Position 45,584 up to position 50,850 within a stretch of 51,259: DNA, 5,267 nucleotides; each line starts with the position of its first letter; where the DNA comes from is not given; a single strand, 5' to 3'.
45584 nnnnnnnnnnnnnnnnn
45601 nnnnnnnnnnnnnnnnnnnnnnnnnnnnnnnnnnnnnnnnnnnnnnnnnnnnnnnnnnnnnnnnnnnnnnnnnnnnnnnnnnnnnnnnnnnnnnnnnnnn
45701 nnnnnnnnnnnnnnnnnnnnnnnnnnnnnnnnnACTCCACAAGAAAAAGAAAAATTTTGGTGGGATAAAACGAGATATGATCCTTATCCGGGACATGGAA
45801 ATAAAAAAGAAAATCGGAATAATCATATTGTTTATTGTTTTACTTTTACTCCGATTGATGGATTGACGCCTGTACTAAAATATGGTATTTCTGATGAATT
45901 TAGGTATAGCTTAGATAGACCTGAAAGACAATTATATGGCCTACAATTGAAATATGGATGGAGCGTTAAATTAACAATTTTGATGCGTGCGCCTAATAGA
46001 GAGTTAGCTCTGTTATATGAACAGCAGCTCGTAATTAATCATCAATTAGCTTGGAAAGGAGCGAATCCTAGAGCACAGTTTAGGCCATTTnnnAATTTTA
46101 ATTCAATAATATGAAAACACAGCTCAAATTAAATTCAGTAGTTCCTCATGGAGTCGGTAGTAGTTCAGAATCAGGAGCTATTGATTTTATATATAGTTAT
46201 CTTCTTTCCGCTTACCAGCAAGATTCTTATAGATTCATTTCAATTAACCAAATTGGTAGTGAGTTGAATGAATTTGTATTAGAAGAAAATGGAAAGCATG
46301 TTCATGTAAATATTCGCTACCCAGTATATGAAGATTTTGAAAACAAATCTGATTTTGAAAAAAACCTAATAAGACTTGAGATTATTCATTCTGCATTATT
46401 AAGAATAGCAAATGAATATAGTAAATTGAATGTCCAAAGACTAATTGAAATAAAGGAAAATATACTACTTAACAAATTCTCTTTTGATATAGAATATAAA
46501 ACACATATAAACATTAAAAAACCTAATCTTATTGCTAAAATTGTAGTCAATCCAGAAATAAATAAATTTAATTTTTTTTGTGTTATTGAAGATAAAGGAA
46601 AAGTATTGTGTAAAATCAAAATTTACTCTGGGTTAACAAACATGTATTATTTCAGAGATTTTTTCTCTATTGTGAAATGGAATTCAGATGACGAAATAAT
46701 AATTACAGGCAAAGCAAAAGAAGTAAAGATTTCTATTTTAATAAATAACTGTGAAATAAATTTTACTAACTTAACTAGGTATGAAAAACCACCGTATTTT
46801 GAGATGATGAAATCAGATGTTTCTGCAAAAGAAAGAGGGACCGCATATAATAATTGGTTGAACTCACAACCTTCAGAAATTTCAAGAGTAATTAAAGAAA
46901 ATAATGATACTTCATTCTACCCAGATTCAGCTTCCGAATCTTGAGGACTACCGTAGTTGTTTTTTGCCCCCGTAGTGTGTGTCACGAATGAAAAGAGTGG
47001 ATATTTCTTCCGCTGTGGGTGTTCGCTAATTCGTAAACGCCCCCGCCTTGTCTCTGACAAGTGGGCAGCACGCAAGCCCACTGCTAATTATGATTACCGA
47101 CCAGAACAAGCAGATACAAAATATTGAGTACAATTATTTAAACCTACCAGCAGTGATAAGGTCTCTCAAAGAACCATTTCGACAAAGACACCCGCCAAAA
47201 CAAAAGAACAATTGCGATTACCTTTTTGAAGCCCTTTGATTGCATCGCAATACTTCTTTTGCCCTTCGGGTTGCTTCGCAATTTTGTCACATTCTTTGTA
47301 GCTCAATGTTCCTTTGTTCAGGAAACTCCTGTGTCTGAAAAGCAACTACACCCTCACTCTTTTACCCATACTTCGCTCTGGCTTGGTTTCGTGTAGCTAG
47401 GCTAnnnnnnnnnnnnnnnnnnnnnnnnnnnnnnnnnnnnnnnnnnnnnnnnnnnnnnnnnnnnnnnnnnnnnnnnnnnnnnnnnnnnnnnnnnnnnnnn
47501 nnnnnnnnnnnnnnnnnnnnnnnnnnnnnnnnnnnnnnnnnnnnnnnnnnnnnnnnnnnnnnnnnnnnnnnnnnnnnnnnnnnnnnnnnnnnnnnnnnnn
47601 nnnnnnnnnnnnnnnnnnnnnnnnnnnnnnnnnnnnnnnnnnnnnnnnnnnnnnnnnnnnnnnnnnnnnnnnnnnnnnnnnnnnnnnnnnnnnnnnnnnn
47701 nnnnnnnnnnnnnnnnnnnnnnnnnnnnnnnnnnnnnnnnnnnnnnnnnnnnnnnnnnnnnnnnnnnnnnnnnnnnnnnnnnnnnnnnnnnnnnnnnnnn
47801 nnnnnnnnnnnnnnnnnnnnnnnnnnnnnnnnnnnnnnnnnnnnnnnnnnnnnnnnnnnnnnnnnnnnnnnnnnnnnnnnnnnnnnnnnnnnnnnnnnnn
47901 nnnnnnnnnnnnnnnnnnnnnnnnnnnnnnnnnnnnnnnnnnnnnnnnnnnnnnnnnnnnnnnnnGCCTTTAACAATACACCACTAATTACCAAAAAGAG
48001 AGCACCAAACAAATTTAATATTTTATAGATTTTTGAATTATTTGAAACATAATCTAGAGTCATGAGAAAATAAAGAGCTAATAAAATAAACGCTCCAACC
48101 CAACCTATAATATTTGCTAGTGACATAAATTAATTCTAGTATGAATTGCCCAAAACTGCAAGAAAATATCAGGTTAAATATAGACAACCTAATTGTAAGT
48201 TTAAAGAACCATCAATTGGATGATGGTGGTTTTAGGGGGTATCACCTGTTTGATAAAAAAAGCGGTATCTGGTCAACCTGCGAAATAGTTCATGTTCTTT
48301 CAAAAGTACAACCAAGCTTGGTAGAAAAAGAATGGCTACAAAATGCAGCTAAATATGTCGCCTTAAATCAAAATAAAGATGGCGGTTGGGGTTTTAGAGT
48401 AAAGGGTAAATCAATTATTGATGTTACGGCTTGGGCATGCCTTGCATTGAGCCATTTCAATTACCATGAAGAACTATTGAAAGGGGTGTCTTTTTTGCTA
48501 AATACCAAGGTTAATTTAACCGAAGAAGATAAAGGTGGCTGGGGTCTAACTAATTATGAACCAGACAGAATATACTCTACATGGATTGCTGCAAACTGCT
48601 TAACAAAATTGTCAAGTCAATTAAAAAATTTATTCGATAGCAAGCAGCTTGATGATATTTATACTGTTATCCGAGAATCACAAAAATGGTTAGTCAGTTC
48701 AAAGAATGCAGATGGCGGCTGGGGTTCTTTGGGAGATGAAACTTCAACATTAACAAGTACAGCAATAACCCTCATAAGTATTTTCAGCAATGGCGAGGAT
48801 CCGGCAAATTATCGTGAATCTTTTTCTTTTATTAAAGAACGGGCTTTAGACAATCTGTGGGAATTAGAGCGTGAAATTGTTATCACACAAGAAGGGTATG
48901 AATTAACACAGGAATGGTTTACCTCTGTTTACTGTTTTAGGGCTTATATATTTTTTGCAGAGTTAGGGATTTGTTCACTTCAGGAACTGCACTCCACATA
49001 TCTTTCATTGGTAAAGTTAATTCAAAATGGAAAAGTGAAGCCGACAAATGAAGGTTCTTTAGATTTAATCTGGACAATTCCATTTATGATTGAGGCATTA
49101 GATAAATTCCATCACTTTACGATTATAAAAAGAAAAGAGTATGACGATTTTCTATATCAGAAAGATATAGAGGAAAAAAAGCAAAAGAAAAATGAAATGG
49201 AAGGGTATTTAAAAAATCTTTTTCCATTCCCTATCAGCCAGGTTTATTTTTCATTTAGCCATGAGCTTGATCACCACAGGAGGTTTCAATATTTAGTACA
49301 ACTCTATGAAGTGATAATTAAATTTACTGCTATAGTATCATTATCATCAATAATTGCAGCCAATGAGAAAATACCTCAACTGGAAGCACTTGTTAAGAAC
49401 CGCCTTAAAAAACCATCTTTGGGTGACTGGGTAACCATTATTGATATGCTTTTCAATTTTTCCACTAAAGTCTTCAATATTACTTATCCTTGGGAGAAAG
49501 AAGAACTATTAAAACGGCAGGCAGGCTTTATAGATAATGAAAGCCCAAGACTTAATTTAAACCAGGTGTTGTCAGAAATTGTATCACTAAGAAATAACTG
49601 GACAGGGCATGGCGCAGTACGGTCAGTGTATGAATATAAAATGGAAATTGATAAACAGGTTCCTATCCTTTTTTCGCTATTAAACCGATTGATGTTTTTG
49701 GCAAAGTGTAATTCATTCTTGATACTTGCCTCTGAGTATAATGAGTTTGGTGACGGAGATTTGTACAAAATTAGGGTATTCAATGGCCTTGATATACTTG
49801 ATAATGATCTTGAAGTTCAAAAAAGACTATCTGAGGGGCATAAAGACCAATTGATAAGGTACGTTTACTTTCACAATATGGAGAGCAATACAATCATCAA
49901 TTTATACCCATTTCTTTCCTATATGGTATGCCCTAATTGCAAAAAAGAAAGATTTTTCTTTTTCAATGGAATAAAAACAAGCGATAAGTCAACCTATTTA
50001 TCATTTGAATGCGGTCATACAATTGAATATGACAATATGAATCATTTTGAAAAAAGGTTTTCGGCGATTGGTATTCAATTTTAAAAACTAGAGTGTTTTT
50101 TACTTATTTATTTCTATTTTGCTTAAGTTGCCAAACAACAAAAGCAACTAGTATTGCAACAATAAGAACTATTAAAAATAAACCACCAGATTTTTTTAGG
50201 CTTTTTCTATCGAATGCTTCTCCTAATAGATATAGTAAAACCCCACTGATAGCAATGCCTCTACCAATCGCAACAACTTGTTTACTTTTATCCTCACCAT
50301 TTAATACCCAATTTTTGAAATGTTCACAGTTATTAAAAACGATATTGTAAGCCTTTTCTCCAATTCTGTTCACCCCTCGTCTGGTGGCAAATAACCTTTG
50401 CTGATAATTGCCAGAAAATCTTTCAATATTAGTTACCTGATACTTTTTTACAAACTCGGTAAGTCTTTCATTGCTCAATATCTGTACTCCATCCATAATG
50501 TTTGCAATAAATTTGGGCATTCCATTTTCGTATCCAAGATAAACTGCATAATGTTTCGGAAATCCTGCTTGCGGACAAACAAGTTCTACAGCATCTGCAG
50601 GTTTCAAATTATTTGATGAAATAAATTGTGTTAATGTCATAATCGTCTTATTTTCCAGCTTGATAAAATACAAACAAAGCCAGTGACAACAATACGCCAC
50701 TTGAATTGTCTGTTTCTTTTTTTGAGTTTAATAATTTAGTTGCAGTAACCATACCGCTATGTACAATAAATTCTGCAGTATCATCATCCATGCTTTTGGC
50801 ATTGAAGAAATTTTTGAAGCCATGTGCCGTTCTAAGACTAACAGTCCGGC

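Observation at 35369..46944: Sec-exported, two-chain RHS toxin system with its own barrel-like partner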

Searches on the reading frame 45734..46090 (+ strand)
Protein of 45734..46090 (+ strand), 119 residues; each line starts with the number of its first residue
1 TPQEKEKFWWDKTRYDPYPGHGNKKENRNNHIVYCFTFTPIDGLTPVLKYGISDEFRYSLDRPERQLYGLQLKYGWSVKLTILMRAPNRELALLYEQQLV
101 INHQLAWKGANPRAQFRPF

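Call 70: find_homologous_proteins(query=window:45734-46090:+, max_evalue=0.001)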
Query window:45734-46090:+ (119 aa): 2 proteins with E <= 0.001 among 2 candidates.
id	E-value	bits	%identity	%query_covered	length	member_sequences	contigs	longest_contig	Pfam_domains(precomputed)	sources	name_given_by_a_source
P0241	1.2e-39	153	61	100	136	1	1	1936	-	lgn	-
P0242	1.0e-29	121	55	96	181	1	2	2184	-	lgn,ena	-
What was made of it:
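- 45809..46060 (+): Toxin domain at the tip (residues 1413-1496), probably a URI/GIY-YIG-fold nuclease. It is preceded by a Pro-rich linker and a hydrophobic stretch (residues 1359-1385, nt 45647-45727). Only 2 homologues among 5.8 billion proteins (call 70).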

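Call 92: find_encoding_contigs(protein=P0242, flank=3000, max_places=3)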
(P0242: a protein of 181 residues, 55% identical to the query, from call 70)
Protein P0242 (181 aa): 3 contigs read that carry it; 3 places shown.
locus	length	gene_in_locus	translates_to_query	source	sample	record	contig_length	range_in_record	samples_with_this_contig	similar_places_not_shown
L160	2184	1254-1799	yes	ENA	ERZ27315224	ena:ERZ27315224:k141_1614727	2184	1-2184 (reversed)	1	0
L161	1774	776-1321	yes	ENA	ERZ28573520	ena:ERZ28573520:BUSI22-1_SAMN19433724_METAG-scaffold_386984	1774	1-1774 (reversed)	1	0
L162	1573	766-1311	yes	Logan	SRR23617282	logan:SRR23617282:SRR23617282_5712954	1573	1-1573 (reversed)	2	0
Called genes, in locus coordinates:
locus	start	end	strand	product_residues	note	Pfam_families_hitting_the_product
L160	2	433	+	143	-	?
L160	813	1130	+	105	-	-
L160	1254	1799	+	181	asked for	-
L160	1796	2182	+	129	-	?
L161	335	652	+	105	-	-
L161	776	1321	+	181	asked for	-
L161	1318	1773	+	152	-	?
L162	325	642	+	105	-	-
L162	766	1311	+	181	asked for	-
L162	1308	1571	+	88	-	?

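Call 93: find_encoding_contigs(protein=P0241, flank=3000, max_places=3)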
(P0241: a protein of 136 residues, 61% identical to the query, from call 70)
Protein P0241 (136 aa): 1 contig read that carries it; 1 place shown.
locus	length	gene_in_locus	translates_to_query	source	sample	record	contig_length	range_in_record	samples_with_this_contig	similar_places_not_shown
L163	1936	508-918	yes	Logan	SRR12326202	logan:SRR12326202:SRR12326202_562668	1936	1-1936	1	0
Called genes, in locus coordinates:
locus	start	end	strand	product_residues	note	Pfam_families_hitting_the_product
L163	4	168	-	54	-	-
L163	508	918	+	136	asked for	-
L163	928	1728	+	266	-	-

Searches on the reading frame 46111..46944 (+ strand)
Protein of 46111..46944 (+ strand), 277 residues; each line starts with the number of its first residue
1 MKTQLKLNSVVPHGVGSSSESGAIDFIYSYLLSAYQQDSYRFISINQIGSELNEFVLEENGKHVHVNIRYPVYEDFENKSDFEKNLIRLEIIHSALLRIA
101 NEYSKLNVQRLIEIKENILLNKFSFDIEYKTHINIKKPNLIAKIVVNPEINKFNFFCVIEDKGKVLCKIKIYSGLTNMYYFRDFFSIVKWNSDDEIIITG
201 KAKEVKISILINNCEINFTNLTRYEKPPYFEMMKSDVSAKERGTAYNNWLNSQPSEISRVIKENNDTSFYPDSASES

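Call 5: search_protein_families(library=pfam, proteins=[window:46111-46944:+], max_evalue=0.01)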
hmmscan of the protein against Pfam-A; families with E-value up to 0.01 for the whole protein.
window:46111-46944:+ (277 aa): 0 families

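Call 6: search_protein_families(library=ncbifam, proteins=[window:46111-46944:+], max_evalue=0.01)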
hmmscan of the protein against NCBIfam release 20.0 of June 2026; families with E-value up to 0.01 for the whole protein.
window:46111-46944:+ (277 aa): 0 families
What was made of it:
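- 46111..46944 (+): 277-aa cognate immunity protein. No signal peptide, so cytoplasmic. No family match (calls 5, 6).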

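Call 35: search_protein_families(library=pfam, proteins=[window:46111-46944:+], max_evalue=10)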
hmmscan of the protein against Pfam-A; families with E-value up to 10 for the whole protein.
window:46111-46944:+ (277 aa): 0 families

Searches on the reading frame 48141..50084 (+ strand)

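Call 7: search_protein_families(library=pfam, proteins=[window:48141-50084:+], max_evalue=0.001)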
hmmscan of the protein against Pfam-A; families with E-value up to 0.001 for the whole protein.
window:48141-50084:+ (647 aa): 4 families
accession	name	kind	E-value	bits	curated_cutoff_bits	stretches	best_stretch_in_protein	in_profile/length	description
PF13243.12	SQHop_cyclase_C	-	5.9e-11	42.4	26.1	2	19-123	166-278/319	Squalene-hopene cyclase C-terminal domain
PF00432.27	Prenyltrans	-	1.9e-05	24.7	26.5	1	11-171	98-251/304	Prenyltransferase alpha-alpha toroid domain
PF13249.12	SQHop_cyclase_N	-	0.0002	21.1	26.2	0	33-103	16-84/291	Squalene-hopene cyclase N-terminal domain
PF07678.20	TED_complement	-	0.00052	19.6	22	0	131-196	79-135/312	A-macroglobulin TED domain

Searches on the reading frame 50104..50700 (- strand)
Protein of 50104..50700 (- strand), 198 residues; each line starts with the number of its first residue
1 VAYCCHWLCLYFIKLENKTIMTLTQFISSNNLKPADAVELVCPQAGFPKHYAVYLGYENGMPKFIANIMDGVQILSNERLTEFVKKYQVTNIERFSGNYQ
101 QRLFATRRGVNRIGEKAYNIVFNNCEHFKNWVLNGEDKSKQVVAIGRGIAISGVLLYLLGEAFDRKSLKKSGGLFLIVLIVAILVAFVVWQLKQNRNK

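Call 86: search_protein_families(library=pfam, proteins=[window:50104-50700:-], max_evalue=0.001)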
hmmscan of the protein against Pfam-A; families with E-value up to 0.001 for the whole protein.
window:50104-50700:- (198 aa): 1 family
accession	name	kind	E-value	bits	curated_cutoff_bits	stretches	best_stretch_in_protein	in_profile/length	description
PF04970.19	LRAT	-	3.9e-08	34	24.3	1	47-136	15-118/120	Lecithin retinol acyltransferase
